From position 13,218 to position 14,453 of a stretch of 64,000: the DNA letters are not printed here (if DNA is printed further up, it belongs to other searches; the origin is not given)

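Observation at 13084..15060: AT-rich three-gene island after lon: repeat-core peptide + MvdD-type ATP-grasp maturase + 3-TM protein (candidate undescribed graspetide or conflict module)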

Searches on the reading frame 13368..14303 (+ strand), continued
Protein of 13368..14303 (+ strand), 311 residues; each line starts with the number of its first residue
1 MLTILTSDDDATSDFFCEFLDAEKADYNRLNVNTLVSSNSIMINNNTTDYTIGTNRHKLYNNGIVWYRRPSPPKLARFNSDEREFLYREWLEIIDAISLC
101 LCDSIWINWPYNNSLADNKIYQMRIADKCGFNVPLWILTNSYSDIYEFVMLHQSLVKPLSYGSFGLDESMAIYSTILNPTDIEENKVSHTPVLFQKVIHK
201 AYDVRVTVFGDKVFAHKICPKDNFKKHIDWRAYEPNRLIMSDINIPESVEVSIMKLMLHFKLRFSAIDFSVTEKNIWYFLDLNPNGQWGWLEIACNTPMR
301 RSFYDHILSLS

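Call 43: get_annotated_region(hit=H4, flank=2500)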
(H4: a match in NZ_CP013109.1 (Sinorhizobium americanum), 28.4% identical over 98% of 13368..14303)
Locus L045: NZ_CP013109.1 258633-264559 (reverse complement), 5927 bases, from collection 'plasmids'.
description: Sinorhizobium americanum strain CFNEI 73 plasmid B, complete sequence
organism: Sinorhizobium americanum (NCBI taxid 194963)
taxonomy: Bacteria; Pseudomonadota; Alphaproteobacteria; Hyphomicrobiales; Rhizobiaceae; Sinorhizobium; Sinorhizobium americanum
host: -; source: Vachellia farnesiana,cell culture; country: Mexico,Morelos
typing (MOB-suite, as given by PLSDB): conjugative; relaxase MOBP,MOBQ; mating-pair formation MPF_T
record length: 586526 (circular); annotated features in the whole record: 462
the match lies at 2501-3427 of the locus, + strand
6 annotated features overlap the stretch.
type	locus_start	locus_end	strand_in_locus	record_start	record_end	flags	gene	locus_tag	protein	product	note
CDS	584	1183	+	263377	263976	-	-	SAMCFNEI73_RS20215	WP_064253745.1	hypothetical protein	-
CDS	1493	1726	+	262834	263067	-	-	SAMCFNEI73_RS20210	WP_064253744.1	DUF3892 domain-containing protein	-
CDS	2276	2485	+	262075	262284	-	-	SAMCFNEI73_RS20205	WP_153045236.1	hypothetical protein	-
CDS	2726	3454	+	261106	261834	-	-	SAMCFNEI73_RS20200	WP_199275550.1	hypothetical protein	-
CDS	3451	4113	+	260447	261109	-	-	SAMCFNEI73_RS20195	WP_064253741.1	hypothetical protein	-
CDS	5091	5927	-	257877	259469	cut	-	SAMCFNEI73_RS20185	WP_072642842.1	IS66 family transposase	-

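Call 53: search_protein_families(library=pfam, proteins=[L043:3447-4109:+], max_evalue=1)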
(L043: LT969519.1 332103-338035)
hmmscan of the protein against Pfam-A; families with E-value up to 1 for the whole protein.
L043:3447-4109:+ (220 aa): 1 family
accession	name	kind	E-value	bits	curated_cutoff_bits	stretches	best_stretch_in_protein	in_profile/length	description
PF08561.15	Ribosomal_L37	-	0.13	12.8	21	1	6-43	33-61/89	Mitochondrial ribosomal protein L37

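Call 54: search_protein_families(library=padloc, proteins=[L043:3447-4109:+], max_evalue=1)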
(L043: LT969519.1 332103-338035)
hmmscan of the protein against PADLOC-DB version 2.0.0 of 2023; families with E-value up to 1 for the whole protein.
L043:3447-4109:+ (220 aa): 2 families
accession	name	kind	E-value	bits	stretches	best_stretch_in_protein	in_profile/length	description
PDLC02364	PycTM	-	3e-05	22.5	1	63-193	21-149/160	-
PDLC02365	PycTM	-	0.0071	14.7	1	59-92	13-45/165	-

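Call 59: find_related_loci(query=A2, collection=genome_contigs, flank=5000)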
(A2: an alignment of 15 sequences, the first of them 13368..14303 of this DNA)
Query A2 (311 aa) in genome_contigs; peptide patterns used: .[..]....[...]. (x = any residue, [..] = any of these).
600 stretches matched a pattern (row limit reached: there are more); 578 encode a relative of the query (tblastn E <= 1e-3); the best 80 are kept; 80 distinct loci.
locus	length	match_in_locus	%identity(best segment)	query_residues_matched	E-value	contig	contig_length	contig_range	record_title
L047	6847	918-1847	32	1-310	9e-48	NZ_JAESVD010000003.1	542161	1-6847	Shewanella schlegeliana strain JCM 11561 Scaffold3, whole genome shotgun sequence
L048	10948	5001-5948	33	2-309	6e-47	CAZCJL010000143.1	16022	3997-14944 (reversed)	MAG TPA_asm: uncultured Cytophagia bacterium isolate SRP141376_co4_213 genome assembly, contig: NODE_6243_length_16022_c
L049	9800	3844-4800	31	1-311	6e-46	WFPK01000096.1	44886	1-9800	MAG: Phycisphaerales bacterium isolate S012_6 k151_44024, whole genome shotgun sequence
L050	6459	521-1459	31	1-309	4e-46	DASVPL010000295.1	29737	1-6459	MAG TPA_asm: Thermoleophilaceae bacterium isolate SMAG_U3178 k141_114062, whole genome shotgun sequence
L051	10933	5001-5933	29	1-303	4e-46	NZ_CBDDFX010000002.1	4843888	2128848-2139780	MAG: Aeoliella sp. isolate b2ef280b-401d-4d99-a43b-96afde1bdd21 contig_2, whole genome shotgun sequence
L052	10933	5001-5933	29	1-303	2e-45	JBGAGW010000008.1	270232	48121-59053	MAG: Limisphaerales bacterium isolate MAG_MBR_H125.2 MBRH125-2_opera_contig_305, whole genome shotgun sequence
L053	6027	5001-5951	33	1-311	3e-45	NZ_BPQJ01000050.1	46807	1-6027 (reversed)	Methylobacterium frigidaeris strain JCM 32048 entry50, whole genome shotgun sequence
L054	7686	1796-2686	34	4-292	3e-45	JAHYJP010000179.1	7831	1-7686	MAG: Bacteroidales bacterium isolate KA25 NODE_3886_length_7831_cov_7.356957, whole genome shotgun sequence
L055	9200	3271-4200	31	1-303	1e-44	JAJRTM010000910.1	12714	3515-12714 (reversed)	MAG: Planctomycetota bacterium isolate Dive96_bin1.64 k141_4991679, whole genome shotgun sequence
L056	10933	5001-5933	33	1-303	1e-44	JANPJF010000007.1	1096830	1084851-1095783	MAG: Chthonomonas sp. isolate VAR_61_metabat_446 VAR_61_k141_3778007, whole genome shotgun sequence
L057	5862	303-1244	33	4-309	2e-44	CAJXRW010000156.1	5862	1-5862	MAG TPA_asm: uncultured Gammaproteobacteria bacterium isolate SRR3933379_bin.11_MetaBAT_v2.12.1_MAG genome assembly, con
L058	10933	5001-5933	29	1-307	5e-44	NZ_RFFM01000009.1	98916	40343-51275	Stutzerimonas zhaodongensis strain NEAU-ST5-21 P7_9, whole genome shotgun sequence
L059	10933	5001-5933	32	1-311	6e-44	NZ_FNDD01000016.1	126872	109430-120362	Vibrio xiamenensis strain CGMCC 1.10228, whole genome shotgun sequence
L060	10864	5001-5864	32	1-292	2e-43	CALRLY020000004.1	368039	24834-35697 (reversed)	MAG: Chitinophaga pinensis isolate JJ-DHS1A4C2-339-5-mx-bin520 genome assembly, contig: JJ-OR15-03-C7, whole genome shot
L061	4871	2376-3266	31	4-292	4e-43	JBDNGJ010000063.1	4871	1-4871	MAG: Virgibacillus sp. isolate concoct.187.ELB k141_208862, whole genome shotgun sequence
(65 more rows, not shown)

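Call 78: search_protein_families(library=pfam, alignment_id=A5, max_evalue=0.00001)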
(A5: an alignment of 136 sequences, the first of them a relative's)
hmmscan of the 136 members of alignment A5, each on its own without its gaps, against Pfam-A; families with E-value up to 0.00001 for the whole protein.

A. member 1, L047:2817-3962:- (381 aa): 0 families

B. families by the number of members that match (of 136 scanned): 137 families (the first 25 are shown)
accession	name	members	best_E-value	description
PF13304.12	AAA_21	4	1.2e-17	AAA domain, putative AbiEii toxin, Type IV TA system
PF00005.33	ABC_tran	3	1.2e-35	ABC transporter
PF00580.27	UvrD-helicase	3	4.1e-32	UvrD/REP helicase N-terminal domain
PF13245.12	AAA_19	3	2.3e-15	AAA domain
PF02463.25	SMC_N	3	2.6e-08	RecF/RecN/SMC N terminal domain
PF20720.3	nSTAND3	2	9.3e-47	Novel STAND NTPase 3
PF00589.27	Phage_integrase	2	2.6e-45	Phage integrase family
PF03235.19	GmrSD_N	2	2e-34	GmrSD restriction endonuclease, N-terminal domain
PF01935.23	DUF87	2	8.3e-31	Helicase HerA, central domain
PF07510.16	GmrSD_C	2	8.2e-25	GmrSD restriction endonucleases, C-terminal domain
PF13175.12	AAA_15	2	3.7e-21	AAA ATPase domain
PF08937.16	ThsB_TIR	2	1.9e-19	Thoeris protein ThsB, TIR-like domain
PF02899.23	Phage_int_SAM_1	2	1.2e-17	Phage integrase, N-terminal SAM-like domain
PF04851.21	ResIII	2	5.6e-12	Type III restriction enzyme, res subunit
PF13098.12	Thioredoxin_2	2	5.9e-11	Thioredoxin-like domain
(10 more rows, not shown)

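Call 79: search_protein_families(library=padloc, alignment_id=A5, max_evalue=1e-10)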
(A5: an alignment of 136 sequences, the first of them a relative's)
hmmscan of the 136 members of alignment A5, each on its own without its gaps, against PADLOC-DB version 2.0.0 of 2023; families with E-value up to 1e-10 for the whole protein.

A. member 1, L047:2817-3962:- (381 aa): 2 families
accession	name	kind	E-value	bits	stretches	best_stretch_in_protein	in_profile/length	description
PDLC04162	HEC-08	-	3.4e-65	218.5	1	7-366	7-355/358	-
PDLC01688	DUF3644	-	2.4e-43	145.8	1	12-159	3-149/149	DUF3644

B. families by the number of members that match (of 136 scanned): 334 families (the first 25 are shown)
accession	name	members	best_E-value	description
PDLC04135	mad3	5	1e-26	mads_3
PDLC00132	GajB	3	5.3e-30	UrvD helicase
PDLC03802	RTasHel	3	5e-27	DRT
PDLC00122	GajB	3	4.5e-26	UrvD helicase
PDLC00118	GajB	3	2.2e-18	UrvD helicase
PDLC04140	mad8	3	4.8e-18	mads_8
PDLC00113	GajB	2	2.6e-241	UrvD helicase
PDLC00129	GajB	2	1.1e-236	UrvD helicase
PDLC02693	Orf5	2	5.5e-176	Orf5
PDLC00148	GajB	2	2.5e-107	UrvD helicase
PDLC00135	GajB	2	2.7e-105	UrvD helicase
PDLC04157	HEC-06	2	7.8e-82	-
PDLC00111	GajB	2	5e-79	UrvD helicase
PDLC04155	HEC-06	2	6.4e-78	-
PDLC04154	HEC-06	2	1.9e-75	-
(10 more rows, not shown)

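Call 92: search_protein_families(library=pfam, proteins=[L039:2384-3004:+], max_evalue=0.001)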
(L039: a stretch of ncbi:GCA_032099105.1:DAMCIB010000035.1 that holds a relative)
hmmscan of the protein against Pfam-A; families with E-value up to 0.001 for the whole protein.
L039:2384-3004:+ (206 aa): 1 family
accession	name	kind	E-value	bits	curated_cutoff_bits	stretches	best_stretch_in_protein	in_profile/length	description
PF01435.24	Peptidase_M48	-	0.00011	22.6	20.3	0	97-162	139-184/186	Peptidase family M48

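Call 95: search_dna_similar(query=window:13368-14303:+, collection=phages, mode=protein, max_evalue=0.000001, max_rows=15)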
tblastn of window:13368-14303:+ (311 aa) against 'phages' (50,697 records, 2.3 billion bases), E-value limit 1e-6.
Records with a match: 2; places in all: 2; records where one place covers at least 80% of the query: 2.
Best place of each record, by identity: <60% 2.
By first word of the organism name: Leptospira 1; Bacteriophage 1.
By host as written in the record: frog 1; - 1.
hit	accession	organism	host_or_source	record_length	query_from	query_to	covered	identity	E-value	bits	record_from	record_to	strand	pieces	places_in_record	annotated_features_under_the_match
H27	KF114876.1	Leptospira phage vB_LalZ_80412-LE1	frog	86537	4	309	98%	32.1%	1e-37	147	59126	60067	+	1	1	RimK-like ATP-grasp domain protein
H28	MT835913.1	Bacteriophage sp.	human fecal samples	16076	1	310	100%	27.9%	4e-33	134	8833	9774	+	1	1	record has no annotation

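Call 96: get_annotated_region(hit=H27, flank=3500)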
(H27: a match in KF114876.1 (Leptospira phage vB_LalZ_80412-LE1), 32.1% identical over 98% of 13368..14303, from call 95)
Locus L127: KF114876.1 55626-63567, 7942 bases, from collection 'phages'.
description: Leptospira phage LalZ_80412, complete genome.
organism: Leptospira phage vB_LalZ_80412-LE1 (NCBI taxid 1334242)
taxonomy: Viruses; Duplodnaviria; Heunggongvirae; Uroviricota; Caudoviricetes
host: frog; source: -; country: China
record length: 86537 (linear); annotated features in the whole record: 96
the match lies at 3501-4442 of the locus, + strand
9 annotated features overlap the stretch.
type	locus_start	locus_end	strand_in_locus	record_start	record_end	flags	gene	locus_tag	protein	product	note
CDS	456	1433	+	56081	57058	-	-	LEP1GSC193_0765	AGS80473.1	hypothetical protein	identified by glimmer; putative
CDS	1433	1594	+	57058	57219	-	-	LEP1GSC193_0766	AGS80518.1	hypothetical protein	identified by glimmer; putative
CDS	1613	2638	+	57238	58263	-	-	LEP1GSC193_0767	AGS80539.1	DNA-binding helix-turn-helix protein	-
CDS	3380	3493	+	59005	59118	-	-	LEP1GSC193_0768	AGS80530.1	hypothetical protein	-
CDS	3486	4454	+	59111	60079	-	-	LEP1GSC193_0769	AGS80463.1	RimK-like ATP-grasp domain protein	-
CDS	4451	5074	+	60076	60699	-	-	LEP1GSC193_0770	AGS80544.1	hypothetical protein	-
CDS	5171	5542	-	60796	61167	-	-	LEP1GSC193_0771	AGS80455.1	DNA-binding helix-turn-helix protein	-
CDS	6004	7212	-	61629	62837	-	-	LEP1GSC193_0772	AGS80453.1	ParB-like protein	-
CDS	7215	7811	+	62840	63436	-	-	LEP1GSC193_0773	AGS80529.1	hypothetical protein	identified by glimmer; putative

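Call 97: get_annotated_region(hit=H28, flank=3500)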
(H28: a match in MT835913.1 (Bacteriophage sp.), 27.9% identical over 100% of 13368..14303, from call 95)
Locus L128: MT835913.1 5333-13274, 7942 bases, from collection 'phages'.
description: UNVERIFIED: Bacteriophage sp. clone scaffold_942 genomic sequence.
organism: Bacteriophage sp. (NCBI taxid 38018)
taxonomy: Viruses
host: -; source: human fecal samples; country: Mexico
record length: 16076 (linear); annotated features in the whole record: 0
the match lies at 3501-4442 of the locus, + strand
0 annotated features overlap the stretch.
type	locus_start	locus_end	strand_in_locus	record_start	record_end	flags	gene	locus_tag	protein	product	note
